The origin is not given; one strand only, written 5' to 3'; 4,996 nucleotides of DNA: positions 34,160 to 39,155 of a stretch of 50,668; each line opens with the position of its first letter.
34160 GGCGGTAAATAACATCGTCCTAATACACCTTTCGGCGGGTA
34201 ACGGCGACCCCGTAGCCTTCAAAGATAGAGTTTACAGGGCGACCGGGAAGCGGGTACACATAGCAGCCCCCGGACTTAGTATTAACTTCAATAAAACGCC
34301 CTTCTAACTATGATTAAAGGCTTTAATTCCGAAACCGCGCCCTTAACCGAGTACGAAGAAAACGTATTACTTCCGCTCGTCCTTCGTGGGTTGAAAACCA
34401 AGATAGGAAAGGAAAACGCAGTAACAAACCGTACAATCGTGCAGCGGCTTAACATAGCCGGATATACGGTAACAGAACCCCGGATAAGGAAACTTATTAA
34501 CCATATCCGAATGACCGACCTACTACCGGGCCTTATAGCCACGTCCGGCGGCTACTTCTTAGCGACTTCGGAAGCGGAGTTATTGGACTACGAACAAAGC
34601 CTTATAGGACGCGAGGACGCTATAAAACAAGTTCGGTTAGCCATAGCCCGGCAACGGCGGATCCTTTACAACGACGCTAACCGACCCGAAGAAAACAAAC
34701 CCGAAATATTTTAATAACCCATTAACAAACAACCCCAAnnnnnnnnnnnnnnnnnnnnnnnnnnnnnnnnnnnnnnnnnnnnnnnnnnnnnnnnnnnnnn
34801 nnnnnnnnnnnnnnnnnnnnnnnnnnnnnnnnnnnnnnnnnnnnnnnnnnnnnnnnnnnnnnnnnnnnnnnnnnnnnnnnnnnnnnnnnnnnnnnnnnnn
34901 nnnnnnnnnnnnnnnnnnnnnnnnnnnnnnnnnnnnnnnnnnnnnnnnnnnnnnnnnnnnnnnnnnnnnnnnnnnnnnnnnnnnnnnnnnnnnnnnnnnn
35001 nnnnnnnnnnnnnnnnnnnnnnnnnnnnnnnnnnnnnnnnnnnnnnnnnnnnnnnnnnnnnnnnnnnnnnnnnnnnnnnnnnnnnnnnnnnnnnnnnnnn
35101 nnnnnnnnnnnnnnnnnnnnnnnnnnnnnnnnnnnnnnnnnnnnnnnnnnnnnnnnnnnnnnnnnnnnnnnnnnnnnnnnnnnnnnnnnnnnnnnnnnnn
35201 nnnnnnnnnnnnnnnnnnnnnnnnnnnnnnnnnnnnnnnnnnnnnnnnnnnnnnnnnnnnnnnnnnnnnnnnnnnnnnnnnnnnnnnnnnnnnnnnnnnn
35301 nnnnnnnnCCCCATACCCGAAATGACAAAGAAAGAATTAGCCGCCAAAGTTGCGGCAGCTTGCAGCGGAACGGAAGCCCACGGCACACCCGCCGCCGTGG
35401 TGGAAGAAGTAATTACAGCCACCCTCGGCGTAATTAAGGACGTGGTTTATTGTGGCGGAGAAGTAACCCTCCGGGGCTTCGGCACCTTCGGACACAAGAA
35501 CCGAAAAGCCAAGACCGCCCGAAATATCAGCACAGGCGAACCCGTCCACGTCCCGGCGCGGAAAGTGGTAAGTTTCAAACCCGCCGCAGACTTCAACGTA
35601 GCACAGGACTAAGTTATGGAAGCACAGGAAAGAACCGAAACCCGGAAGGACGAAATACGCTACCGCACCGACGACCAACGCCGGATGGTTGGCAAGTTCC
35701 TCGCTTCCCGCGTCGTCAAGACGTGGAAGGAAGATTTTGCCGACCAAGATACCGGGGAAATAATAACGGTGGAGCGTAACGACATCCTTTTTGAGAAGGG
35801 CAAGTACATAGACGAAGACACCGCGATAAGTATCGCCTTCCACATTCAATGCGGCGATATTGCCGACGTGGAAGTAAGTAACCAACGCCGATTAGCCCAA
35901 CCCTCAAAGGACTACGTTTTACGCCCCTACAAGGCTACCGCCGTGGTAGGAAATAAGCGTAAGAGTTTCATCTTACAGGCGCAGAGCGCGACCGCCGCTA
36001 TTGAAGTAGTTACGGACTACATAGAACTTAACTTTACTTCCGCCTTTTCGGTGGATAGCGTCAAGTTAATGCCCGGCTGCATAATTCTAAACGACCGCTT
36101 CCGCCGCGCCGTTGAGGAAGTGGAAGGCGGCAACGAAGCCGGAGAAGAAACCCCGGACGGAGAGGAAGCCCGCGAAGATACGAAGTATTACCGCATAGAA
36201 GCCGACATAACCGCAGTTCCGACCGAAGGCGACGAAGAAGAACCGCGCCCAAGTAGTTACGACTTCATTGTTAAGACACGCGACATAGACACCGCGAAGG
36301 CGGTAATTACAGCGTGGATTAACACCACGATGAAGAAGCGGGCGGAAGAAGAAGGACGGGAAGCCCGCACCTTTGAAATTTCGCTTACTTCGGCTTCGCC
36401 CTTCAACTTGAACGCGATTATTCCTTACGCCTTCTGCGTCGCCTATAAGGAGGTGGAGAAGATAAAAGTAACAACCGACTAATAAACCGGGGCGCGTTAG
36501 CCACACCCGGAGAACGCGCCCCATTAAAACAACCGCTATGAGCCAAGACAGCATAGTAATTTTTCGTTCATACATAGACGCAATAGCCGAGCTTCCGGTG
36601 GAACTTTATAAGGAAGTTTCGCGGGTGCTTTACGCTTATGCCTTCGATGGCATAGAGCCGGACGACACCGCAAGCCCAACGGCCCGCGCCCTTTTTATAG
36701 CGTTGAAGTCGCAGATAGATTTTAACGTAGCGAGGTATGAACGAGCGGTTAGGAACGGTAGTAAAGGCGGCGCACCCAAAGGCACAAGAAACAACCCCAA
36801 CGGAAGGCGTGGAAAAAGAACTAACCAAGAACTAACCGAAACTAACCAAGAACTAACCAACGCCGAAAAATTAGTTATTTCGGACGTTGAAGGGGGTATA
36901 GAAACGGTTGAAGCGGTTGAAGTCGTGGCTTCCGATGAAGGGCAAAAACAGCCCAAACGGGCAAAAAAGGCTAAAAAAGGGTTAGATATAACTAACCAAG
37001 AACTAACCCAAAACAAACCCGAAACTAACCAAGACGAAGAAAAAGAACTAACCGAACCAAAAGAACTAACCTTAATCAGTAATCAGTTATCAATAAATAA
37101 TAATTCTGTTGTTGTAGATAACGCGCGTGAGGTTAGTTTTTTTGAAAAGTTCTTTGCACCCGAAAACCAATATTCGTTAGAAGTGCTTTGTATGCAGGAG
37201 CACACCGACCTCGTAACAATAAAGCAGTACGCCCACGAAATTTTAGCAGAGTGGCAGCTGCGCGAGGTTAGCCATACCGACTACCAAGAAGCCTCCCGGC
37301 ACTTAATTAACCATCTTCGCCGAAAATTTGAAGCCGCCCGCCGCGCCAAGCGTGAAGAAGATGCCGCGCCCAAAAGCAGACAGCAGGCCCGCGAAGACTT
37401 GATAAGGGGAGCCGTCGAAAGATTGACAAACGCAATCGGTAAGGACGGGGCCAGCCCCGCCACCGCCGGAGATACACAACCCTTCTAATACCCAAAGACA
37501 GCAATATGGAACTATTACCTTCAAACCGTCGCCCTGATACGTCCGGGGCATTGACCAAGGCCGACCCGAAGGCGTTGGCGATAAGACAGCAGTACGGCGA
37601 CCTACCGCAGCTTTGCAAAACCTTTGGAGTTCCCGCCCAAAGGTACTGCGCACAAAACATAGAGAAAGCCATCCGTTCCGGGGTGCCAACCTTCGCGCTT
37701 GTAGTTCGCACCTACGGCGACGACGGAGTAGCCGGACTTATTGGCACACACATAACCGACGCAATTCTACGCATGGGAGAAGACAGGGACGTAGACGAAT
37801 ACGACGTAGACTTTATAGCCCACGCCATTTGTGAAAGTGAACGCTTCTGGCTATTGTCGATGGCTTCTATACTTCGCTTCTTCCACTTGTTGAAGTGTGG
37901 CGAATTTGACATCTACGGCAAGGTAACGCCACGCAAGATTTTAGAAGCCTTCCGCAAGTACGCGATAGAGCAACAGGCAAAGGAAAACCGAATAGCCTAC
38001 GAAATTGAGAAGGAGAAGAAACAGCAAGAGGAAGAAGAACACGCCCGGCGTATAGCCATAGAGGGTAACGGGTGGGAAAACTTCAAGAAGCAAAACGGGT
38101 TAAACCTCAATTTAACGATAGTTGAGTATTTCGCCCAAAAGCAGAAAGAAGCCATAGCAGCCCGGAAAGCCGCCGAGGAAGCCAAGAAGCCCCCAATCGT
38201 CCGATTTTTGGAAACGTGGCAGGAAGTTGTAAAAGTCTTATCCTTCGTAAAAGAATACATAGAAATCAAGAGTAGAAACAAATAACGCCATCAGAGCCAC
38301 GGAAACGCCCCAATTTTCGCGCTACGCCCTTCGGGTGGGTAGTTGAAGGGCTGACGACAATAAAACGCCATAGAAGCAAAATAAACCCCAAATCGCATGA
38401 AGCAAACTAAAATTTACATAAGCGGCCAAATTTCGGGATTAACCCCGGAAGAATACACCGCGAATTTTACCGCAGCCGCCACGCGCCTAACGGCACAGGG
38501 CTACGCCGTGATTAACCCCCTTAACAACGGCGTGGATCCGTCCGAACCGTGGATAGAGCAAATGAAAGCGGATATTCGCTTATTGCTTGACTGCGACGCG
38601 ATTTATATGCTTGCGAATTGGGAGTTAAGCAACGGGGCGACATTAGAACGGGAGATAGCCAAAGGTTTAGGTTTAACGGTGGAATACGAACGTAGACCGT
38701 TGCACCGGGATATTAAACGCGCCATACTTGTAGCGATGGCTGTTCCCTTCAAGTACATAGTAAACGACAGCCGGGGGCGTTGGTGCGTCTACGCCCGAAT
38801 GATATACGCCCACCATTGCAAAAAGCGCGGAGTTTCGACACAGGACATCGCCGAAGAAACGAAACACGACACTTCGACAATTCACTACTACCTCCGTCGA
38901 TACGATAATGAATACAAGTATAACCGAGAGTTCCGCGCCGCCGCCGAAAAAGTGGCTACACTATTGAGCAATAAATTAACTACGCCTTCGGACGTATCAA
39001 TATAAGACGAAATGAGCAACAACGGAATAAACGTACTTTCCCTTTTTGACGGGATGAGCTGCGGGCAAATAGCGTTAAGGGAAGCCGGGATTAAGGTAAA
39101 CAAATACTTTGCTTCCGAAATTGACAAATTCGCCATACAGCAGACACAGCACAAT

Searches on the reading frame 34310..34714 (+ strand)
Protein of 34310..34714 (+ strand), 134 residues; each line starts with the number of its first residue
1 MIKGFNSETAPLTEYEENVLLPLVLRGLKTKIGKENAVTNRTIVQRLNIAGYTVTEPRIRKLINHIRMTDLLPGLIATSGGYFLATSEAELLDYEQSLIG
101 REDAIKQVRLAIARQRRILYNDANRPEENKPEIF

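Call 104: search_protein_families(library=phrogs, proteins=[window:34310-34714:+], max_evalue=0.001)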
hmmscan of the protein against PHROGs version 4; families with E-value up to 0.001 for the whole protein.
window:34310-34714:+ (134 aa): 1 family
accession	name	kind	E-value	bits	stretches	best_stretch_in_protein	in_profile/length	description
phrog_2113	-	unknown function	3.1e-20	73.1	1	8-118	3-105/113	-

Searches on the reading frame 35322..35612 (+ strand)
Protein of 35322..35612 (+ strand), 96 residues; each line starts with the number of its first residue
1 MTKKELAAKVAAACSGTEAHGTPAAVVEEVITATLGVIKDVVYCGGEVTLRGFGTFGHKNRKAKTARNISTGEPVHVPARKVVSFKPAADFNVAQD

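Call 104: search_protein_families(library=phrogs, proteins=[window:35322-35612:+], max_evalue=0.001)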
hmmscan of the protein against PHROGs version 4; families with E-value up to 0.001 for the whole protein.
window:35322-35612:+ (96 aa): 1 family
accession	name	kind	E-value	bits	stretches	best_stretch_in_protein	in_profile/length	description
phrog_379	-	DNA, RNA and nucleotide metabolism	5.5e-23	82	1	1-92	30-115/138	DNA binding protein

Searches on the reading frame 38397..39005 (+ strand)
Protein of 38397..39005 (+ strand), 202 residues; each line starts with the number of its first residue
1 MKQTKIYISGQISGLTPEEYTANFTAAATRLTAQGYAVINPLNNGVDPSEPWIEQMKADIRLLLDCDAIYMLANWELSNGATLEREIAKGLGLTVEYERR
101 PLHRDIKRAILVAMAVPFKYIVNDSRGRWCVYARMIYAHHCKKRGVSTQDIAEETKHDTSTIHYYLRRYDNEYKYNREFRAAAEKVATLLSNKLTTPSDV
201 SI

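Call 16: search_protein_families(library=pfam, proteins=[window:38397-39005:+], max_evalue=0.01)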
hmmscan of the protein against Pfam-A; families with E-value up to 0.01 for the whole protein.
window:38397-39005:+ (202 aa): 3 families
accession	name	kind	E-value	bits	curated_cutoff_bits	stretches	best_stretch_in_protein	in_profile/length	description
PF14359.12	DUF4406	-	1.9e-24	86.3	22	1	5-97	2-91/91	Domain of unknown function (DUF4406)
PF08299.17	Bac_DnaA_C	-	8e-05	23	31.5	1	105-166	3-66/69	Bacterial dnaA protein helix-turn-helix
PF13412.12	HTH_24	-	0.0022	18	21.9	0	142-168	14-40/48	Winged helix-turn-helix DNA-binding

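Call 104: search_protein_families(library=phrogs, proteins=[window:38397-39005:+], max_evalue=0.001)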
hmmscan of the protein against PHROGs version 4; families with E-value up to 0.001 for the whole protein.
window:38397-39005:+ (202 aa): 4 families
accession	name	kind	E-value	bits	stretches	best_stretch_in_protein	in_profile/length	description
phrog_5781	-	unknown function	1.2e-57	196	1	3-200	5-201/220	-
phrog_355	-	DNA, RNA and nucleotide metabolism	1.6e-26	94.2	1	1-99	72-173/249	nucleoside 2-deoxyribosyltransferase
phrog_12019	-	other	8.4e-15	56.1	1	22-98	32-112/241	MazG-like pyrophosphatase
phrog_15484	-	other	4.6e-09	37.3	1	6-97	153-244/253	hydrolase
